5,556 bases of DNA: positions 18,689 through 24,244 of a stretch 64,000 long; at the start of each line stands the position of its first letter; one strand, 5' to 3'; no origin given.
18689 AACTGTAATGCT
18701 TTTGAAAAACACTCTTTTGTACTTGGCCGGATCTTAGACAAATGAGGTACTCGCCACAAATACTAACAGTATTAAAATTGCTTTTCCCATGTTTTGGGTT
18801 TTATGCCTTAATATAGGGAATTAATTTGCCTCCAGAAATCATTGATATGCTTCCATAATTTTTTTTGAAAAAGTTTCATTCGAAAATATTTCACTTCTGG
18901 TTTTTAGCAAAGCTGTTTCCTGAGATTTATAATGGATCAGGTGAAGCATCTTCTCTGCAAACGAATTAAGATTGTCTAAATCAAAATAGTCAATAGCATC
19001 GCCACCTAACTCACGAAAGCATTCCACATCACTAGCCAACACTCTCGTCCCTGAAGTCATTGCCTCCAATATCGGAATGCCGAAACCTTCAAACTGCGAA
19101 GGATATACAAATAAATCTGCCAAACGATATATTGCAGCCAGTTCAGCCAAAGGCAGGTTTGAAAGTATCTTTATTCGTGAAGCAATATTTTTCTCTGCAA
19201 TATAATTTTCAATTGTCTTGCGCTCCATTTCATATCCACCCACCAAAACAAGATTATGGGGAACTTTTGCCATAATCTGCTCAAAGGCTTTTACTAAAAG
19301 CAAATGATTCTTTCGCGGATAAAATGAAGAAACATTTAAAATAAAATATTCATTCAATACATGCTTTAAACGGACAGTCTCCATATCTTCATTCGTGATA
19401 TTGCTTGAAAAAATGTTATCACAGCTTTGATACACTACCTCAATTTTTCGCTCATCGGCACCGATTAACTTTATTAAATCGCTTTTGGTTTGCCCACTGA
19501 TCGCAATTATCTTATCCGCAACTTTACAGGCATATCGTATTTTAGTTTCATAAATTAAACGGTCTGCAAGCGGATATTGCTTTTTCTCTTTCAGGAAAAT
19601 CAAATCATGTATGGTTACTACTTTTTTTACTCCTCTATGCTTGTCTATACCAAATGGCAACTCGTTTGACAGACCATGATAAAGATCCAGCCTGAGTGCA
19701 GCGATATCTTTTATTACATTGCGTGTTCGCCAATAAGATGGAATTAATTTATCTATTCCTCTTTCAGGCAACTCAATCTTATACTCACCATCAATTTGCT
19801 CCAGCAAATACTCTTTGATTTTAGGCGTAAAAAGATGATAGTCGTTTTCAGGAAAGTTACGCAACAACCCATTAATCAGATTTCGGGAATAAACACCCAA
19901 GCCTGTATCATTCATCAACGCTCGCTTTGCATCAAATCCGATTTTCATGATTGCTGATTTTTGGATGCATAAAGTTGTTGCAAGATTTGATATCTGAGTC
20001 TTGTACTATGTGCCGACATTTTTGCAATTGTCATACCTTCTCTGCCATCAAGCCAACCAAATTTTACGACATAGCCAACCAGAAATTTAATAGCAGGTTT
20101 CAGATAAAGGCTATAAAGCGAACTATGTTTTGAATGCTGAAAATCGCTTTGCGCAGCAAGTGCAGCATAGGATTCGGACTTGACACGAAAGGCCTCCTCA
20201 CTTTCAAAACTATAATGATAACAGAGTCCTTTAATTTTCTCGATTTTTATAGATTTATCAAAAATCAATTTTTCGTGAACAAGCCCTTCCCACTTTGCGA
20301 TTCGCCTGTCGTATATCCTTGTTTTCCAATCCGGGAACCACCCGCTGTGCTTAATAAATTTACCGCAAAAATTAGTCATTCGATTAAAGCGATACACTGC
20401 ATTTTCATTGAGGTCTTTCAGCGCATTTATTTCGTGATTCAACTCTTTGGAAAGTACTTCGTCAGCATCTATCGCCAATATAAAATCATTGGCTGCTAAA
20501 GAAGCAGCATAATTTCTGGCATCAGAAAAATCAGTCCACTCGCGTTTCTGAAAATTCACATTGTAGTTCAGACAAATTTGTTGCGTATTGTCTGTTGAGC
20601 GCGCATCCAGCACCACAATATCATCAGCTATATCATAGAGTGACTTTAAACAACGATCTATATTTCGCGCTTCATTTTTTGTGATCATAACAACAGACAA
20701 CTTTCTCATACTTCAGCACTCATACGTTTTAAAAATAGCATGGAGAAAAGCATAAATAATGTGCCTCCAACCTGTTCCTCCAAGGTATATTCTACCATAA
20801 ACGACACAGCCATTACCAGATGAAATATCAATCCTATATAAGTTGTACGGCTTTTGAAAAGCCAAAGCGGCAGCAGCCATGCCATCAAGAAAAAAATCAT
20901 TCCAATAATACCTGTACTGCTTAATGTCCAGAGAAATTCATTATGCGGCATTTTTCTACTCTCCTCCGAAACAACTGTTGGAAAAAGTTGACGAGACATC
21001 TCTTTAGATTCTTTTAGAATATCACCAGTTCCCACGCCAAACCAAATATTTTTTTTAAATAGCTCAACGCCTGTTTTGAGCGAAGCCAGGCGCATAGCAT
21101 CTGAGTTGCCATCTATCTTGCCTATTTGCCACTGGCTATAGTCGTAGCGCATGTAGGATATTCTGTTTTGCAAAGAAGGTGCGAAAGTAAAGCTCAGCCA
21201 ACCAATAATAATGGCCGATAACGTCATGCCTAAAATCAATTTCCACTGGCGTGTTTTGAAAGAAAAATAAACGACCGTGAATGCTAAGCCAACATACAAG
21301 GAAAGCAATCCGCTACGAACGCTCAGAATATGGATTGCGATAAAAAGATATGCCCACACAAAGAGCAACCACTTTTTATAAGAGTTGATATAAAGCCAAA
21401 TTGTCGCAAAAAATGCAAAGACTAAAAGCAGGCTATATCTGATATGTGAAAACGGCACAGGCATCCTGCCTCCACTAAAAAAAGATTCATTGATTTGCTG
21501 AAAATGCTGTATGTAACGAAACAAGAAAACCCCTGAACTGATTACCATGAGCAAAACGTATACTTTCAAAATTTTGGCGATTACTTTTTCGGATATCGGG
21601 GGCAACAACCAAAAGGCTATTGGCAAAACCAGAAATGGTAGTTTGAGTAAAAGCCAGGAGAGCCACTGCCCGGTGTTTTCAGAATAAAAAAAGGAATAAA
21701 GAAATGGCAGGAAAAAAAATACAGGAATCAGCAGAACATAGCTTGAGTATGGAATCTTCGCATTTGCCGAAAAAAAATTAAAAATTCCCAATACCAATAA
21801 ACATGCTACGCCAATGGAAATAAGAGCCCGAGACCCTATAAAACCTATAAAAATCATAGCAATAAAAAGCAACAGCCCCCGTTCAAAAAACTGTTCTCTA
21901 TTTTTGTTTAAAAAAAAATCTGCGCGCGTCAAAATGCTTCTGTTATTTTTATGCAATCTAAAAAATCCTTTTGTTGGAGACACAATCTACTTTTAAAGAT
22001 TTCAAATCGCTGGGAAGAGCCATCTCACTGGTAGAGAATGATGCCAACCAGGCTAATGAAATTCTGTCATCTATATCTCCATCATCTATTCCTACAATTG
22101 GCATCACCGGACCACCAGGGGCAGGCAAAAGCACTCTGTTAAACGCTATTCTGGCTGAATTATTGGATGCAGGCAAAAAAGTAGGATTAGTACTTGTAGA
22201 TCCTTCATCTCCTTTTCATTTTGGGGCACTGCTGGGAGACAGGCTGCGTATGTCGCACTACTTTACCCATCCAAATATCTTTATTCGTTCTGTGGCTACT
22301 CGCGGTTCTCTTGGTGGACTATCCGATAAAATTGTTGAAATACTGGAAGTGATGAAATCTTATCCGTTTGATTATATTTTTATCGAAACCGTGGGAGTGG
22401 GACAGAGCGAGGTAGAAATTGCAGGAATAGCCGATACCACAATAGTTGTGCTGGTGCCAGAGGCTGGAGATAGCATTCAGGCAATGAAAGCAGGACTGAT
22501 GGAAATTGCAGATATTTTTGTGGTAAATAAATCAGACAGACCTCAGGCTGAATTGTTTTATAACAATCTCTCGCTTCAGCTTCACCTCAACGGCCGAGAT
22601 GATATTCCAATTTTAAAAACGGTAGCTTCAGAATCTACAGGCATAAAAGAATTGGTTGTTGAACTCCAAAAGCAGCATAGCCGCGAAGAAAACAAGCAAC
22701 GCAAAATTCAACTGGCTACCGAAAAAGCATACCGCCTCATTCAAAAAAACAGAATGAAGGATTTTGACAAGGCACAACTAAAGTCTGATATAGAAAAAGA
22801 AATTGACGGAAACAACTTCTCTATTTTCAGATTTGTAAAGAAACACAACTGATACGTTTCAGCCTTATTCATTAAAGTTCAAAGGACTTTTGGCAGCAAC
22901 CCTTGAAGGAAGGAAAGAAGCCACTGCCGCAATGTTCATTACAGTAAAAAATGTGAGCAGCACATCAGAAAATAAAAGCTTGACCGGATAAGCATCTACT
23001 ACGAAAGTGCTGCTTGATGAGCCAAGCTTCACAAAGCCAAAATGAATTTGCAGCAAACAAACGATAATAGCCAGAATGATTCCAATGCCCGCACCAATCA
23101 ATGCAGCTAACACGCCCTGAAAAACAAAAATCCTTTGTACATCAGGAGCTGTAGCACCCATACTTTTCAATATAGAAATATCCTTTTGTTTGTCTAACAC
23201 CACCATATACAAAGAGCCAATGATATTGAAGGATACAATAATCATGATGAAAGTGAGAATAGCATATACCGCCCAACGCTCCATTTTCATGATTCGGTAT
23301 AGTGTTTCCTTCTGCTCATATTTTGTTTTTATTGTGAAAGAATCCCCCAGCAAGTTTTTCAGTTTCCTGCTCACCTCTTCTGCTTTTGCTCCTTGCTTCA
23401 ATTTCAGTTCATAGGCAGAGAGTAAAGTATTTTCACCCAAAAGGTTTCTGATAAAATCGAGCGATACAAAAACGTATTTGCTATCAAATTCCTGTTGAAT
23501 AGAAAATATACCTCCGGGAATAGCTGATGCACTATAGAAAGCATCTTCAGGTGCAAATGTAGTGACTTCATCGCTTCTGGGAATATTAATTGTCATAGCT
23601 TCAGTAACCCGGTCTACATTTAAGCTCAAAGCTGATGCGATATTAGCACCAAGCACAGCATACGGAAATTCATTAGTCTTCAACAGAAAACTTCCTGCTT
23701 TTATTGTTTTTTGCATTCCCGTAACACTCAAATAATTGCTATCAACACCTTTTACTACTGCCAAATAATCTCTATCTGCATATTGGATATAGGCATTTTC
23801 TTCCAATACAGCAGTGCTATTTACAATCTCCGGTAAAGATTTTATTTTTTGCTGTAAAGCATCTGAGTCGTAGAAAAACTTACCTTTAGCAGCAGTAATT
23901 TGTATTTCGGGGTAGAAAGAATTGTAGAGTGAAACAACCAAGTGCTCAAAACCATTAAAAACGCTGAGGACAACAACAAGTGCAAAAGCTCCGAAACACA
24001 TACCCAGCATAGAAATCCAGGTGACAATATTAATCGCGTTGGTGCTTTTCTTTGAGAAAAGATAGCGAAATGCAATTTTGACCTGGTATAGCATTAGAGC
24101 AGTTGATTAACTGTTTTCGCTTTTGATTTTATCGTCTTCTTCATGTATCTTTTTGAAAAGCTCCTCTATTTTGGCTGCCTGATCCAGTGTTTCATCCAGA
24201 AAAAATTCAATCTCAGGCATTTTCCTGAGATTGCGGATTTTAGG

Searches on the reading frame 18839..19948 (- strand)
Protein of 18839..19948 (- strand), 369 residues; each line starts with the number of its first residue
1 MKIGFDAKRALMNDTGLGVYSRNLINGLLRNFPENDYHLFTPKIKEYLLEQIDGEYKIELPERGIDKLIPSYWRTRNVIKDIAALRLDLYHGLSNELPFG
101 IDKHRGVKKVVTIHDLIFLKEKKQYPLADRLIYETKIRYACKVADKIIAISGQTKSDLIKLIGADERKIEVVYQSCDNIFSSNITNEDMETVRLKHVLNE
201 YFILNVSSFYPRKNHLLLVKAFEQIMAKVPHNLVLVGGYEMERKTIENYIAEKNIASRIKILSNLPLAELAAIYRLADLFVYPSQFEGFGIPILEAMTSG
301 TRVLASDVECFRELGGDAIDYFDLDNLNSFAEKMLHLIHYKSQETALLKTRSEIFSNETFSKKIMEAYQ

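Call 46: search_protein_families(library=pfam, proteins=[window:18839-19948:-], max_evalue=0.001)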
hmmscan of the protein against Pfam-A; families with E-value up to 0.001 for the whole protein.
window:18839-19948:- (369 aa): 4 families
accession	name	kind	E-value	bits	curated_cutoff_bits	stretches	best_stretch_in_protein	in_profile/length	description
PF00534.26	Glycos_transf_1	-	1.9e-26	93.1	26.4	1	196-339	11-157/172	Glycosyl transferases group 1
PF13692.12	Glyco_trans_1_4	-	8.6e-23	81.6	27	1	203-338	4-140/142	Glycosyl transferases group 1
PF13439.12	Glyco_transf_4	-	8.2e-14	52.4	28.5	1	16-174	3-164/170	Glycosyltransferase Family 4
PF20706.3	GT4-conflict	-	0.00023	20.7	26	1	267-307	272-312/385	Family 4 Glycosyltransferase in conflict systems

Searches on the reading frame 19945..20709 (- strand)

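Call 46: search_protein_families(library=pfam, proteins=[window:19945-20709:-], max_evalue=0.001)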
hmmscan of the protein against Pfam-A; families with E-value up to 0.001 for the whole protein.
window:19945-20709:- (254 aa): 2 families
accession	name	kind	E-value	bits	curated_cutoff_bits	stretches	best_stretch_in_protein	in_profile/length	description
PF00535.33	Glycos_transf_2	-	7e-18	65.6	23.3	1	5-138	1-142/168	Glycosyl transferase family 2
PF13704.12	Glyco_tranf_2_4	-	0.00059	20.7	27.5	1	11-88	1-86/98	Glycosyl transferase family 2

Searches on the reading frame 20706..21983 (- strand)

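Call 46: search_protein_families(library=pfam, proteins=[window:20706-21983:-], max_evalue=0.001)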
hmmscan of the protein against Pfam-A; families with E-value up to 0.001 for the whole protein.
window:20706-21983:- (425 aa): 1 family
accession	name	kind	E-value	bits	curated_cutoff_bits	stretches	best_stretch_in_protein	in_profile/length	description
PF04932.20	Wzy_C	-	2.3e-17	63.6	31.7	1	211-366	4-149/149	O-Antigen ligase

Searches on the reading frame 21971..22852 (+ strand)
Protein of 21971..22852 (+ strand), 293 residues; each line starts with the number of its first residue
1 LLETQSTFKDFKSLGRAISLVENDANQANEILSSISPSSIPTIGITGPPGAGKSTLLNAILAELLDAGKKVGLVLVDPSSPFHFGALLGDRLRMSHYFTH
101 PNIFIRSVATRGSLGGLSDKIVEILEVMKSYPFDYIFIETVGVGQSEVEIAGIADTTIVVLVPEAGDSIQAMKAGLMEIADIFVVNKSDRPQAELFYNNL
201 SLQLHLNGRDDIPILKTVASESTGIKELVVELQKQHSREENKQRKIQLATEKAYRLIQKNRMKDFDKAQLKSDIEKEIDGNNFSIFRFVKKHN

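Call 46: search_protein_families(library=pfam, proteins=[window:21971-22852:+], max_evalue=0.001)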
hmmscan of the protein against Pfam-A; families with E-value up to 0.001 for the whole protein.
window:21971-22852:+ (293 aa): 13 families
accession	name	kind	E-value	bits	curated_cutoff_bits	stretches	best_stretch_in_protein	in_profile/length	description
PF03308.22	MeaB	-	1.1e-74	251.3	23.1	1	14-249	1-248/273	Methylmalonyl Co-A mutase-associated GTPase MeaB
PF02492.25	cobW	-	3.2e-09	37.1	20.7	1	41-194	1-159/180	CobW/HypB/UreG, nucleotide-binding domain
PF00005.33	ABC_tran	-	6.4e-06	27.3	25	1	42-104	13-71/137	ABC transporter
PF00009.33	GTP_EFTU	-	7.2e-06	26.1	26.5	0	173-232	116-182/188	Elongation factor Tu GTP binding domain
PF01935.23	DUF87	-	0.00011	22.8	23.2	0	43-286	26-199/220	Helicase HerA, central domain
PF03266.21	NTPase_1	-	0.00012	22.4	23.9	1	43-72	2-31/168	NTPase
PF13555.12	AAA_29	-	0.00018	21.6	27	1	44-65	26-47/61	P-loop containing region of AAA domain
PF07693.20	KAP_NTPase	-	0.00026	20.8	20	1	25-77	5-48/293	KAP family P-loop domain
PF25199.1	nSTAND_NTPase5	-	0.00034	20.9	34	0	30-74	31-76/145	Novel STAND NTPase 5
PF03193.22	RsgA_GTPase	-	0.00036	20.9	30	0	6-64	74-130/174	RsgA GTPase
PF13401.12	AAA_22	-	0.00042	21.1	27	0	45-83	10-46/130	AAA domain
PF13191.12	AAA_16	-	0.00069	20.6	32.6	1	29-68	13-52/167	AAA ATPase domain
PF01926.29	MMR_HSR1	-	0.00085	19.9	21.9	0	42-65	1-24/113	50S ribosome-binding GTPase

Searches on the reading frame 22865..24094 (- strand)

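Call 46: search_protein_families(library=pfam, proteins=[window:22865-24094:-], max_evalue=0.001)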
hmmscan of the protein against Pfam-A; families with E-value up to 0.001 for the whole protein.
window:22865-24094:- (409 aa): 2 families
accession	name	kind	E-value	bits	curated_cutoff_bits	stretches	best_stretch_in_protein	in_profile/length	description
PF12704.14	MacB_PCD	-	6e-12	46.7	27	1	25-247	1-206/207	MacB-like periplasmic core domain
PF02687.27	FtsX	-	2.5e-10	40.9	25.5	1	278-404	2-119/120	FtsX-like permease C-terminal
